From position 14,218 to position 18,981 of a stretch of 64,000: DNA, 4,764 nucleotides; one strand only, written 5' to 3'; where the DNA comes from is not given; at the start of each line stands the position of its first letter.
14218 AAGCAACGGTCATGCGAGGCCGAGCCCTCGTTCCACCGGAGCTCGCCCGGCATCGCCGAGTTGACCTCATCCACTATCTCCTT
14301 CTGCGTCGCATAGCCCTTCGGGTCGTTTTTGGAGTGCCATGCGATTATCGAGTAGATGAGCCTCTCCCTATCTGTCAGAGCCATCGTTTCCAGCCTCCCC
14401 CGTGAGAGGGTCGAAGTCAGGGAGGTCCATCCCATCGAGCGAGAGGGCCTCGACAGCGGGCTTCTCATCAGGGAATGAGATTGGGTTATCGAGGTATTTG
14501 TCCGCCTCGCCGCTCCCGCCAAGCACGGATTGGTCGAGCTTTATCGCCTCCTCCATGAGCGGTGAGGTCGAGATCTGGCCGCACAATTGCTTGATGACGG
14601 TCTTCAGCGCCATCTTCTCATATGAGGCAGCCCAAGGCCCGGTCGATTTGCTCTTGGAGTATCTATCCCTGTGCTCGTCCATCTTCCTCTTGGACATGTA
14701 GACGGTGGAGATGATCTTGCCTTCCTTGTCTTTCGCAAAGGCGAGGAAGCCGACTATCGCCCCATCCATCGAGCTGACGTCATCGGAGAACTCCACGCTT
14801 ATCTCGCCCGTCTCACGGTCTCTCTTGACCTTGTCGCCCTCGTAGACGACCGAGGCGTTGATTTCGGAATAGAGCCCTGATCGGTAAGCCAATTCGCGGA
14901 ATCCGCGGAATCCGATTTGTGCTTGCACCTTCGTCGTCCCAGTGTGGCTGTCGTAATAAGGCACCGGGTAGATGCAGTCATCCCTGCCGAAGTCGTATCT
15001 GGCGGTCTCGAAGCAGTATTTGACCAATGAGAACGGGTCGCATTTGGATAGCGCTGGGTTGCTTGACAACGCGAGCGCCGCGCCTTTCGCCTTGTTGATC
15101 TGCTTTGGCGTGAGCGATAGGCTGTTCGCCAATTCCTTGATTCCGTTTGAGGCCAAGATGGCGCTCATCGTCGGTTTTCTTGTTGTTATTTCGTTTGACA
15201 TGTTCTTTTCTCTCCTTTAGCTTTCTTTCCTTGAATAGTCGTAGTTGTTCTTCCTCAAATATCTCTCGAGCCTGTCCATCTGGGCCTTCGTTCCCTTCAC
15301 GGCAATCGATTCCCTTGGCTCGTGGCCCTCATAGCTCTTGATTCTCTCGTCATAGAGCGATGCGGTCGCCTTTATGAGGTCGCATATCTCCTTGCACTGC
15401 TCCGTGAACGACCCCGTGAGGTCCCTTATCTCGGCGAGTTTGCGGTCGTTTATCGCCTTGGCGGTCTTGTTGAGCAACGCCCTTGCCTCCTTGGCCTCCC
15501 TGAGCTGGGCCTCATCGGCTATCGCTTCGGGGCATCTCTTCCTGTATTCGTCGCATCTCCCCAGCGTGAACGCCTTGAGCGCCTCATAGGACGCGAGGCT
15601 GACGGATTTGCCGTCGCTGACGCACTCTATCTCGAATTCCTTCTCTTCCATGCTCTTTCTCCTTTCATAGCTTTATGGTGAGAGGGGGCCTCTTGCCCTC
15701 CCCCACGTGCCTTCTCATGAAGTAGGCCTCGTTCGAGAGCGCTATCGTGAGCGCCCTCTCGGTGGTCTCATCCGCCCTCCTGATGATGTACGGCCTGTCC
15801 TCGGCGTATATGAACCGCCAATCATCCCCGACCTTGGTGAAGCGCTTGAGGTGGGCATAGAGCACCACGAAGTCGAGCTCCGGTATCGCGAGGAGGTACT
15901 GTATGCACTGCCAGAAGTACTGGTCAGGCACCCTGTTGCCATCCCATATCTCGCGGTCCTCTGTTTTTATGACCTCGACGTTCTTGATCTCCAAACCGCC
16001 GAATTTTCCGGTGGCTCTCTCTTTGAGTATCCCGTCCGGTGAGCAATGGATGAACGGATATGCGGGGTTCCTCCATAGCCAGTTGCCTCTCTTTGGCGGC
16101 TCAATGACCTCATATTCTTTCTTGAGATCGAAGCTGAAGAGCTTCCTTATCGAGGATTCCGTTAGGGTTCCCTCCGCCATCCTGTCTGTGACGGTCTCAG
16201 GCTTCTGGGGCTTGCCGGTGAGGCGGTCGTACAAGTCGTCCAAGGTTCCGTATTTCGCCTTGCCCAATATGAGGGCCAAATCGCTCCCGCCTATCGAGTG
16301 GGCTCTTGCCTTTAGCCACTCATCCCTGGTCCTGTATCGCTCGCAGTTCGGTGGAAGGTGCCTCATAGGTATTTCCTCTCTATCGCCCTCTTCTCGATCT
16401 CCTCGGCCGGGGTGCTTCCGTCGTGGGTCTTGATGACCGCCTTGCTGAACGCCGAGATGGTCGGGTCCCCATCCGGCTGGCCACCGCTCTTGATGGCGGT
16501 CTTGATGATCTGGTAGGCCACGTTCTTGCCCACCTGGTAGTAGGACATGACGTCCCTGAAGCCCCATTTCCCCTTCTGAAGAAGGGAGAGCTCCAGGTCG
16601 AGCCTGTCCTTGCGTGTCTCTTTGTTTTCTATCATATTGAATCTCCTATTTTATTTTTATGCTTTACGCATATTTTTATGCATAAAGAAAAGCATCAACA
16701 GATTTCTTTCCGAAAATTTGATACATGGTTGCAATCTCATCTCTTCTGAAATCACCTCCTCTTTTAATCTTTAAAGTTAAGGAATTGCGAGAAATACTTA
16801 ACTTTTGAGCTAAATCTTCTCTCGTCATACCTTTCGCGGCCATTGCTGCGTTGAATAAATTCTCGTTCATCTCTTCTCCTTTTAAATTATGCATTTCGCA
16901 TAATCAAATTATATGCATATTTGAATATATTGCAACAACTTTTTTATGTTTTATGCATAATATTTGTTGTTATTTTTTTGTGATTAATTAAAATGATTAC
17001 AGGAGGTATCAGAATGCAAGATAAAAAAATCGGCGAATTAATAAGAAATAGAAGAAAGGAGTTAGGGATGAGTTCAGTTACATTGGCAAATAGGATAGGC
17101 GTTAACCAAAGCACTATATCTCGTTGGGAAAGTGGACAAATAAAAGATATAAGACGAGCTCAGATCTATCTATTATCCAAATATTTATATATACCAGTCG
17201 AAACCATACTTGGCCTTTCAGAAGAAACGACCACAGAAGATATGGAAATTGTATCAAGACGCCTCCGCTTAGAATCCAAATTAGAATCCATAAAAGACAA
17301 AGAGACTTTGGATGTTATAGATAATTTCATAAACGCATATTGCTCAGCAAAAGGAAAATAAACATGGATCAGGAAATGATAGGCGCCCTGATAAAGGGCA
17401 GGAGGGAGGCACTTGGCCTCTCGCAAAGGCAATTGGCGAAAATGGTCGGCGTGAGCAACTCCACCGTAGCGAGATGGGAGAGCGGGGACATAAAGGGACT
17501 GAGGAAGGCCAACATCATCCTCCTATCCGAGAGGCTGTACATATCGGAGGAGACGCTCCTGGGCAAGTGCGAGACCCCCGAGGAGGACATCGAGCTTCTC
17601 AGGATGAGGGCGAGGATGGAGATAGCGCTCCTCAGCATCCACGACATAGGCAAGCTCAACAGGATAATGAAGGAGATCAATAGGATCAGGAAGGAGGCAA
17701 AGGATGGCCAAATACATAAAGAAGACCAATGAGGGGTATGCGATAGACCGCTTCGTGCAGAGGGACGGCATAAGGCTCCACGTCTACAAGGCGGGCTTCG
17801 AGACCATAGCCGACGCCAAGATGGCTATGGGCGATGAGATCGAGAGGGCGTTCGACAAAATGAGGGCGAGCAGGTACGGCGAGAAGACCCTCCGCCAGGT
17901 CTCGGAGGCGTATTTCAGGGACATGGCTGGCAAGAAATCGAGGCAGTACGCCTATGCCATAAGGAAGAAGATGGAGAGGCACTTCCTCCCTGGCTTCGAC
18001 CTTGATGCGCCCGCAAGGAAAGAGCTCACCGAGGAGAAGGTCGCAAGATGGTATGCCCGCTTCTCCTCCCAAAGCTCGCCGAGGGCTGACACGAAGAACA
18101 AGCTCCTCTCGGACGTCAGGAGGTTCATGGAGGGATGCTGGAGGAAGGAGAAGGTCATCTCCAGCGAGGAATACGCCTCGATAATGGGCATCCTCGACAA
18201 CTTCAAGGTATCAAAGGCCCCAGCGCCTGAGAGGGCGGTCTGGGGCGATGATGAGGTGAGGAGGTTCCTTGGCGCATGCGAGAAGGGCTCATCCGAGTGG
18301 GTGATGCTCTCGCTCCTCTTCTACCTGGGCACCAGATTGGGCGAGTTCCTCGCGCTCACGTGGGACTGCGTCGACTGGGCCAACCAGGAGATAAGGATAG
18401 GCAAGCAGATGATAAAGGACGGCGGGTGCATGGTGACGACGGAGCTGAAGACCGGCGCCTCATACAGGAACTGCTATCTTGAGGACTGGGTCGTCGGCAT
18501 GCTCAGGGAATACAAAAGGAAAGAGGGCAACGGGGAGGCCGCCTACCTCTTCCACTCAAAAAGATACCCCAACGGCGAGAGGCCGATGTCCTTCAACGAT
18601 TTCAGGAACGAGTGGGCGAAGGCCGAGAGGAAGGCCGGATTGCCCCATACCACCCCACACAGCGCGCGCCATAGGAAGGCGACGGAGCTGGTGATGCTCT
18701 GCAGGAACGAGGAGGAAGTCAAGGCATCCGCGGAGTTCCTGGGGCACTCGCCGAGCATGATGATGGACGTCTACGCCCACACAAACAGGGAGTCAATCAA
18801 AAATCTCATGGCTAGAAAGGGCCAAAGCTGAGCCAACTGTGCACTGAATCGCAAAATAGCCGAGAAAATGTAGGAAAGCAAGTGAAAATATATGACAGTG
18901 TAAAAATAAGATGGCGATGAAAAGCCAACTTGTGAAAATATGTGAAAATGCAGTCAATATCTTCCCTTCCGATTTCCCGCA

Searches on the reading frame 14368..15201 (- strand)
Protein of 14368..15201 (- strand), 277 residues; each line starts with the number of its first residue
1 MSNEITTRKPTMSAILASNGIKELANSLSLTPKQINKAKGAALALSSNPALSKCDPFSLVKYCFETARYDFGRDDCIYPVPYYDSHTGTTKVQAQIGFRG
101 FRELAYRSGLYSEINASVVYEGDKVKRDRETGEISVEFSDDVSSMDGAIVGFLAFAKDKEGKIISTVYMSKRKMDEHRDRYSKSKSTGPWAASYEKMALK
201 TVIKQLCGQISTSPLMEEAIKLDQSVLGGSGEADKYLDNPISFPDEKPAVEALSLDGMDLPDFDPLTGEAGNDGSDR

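Call 21: search_protein_families(library=pfam, proteins=[window:14368-15201:-], max_evalue=0.001)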
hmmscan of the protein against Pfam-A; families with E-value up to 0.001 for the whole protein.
window:14368-15201:- (277 aa): 1 family
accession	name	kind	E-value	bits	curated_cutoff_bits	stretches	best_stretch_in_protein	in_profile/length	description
PF03837.19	RecT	-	1.9e-31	109.6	24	1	43-207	9-170/198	RecT family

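Call 22: search_protein_families(library=phrogs, proteins=[window:14368-15201:-], max_evalue=0.001)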
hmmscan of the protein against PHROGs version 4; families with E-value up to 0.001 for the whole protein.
window:14368-15201:- (277 aa): 2 families
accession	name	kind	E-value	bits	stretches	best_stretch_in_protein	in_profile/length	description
phrog_148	-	DNA, RNA and nucleotide metabolism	5.7e-44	152.2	1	36-233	52-246/387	RecT-like ssDNA annealing protein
phrog_2780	-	DNA, RNA and nucleotide metabolism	0.00022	21.7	1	77-151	76-143/369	RecT-like ssDNA annealing protein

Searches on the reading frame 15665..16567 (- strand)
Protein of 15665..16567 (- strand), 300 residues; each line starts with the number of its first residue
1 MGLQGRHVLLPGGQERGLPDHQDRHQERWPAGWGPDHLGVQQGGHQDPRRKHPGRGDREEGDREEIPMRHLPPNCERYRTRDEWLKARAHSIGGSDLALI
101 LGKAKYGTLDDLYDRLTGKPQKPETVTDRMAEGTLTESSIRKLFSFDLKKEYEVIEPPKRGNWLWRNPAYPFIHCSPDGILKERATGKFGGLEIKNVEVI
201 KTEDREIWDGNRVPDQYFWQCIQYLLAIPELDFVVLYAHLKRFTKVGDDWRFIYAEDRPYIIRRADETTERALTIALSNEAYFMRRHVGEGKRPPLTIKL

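Call 21: search_protein_families(library=pfam, proteins=[window:15665-16567:-], max_evalue=0.001)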
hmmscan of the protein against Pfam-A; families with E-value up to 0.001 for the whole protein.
window:15665-16567:- (300 aa): 1 family
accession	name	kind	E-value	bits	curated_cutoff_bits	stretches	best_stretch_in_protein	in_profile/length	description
PF09588.16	YqaJ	-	8.9e-21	75.2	22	1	83-225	1-144/150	YqaJ-like viral recombinase domain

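Call 22: search_protein_families(library=phrogs, proteins=[window:15665-16567:-], max_evalue=0.001)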
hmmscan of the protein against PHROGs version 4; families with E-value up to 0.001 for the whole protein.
window:15665-16567:- (300 aa): 2 families
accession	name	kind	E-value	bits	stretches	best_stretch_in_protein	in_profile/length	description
phrog_434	-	DNA, RNA and nucleotide metabolism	9.9e-31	108.2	1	78-297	54-246/372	RecE-like recombination exonuclease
phrog_149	-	DNA, RNA and nucleotide metabolism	3.5e-06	26.6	1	81-271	601-788/1242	exonuclease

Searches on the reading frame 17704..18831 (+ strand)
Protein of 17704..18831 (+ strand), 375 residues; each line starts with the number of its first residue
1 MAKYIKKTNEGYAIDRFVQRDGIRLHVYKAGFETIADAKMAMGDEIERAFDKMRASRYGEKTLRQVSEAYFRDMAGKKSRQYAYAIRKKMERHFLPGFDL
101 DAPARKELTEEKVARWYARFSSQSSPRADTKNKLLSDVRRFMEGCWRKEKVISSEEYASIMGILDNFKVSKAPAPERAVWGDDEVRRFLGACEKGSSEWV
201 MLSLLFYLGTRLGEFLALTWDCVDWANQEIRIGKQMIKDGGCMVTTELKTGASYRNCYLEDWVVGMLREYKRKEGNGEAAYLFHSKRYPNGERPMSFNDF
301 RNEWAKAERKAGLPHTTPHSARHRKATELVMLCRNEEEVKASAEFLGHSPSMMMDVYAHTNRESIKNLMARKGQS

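Call 21: search_protein_families(library=pfam, proteins=[window:17704-18831:+], max_evalue=0.001)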
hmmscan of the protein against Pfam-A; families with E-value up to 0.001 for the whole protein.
window:17704-18831:+ (375 aa): 1 family
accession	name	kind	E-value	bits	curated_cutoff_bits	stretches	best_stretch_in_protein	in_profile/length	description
PF00589.27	Phage_integrase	-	1.9e-21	77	27.1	1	183-362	6-170/172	Phage integrase family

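Call 22: search_protein_families(library=phrogs, proteins=[window:17704-18831:+], max_evalue=0.001)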
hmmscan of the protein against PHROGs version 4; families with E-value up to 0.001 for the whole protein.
window:17704-18831:+ (375 aa): 3 families
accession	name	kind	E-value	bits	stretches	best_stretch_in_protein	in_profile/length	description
phrog_1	-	integration and excision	3.2e-38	133.4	1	5-370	116-445/611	integrase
phrog_216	-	integration and excision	1.6e-21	77.7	1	182-368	58-232/301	integrase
phrog_7685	-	integration and excision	4.7e-08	33.9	1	246-366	120-229/240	integrase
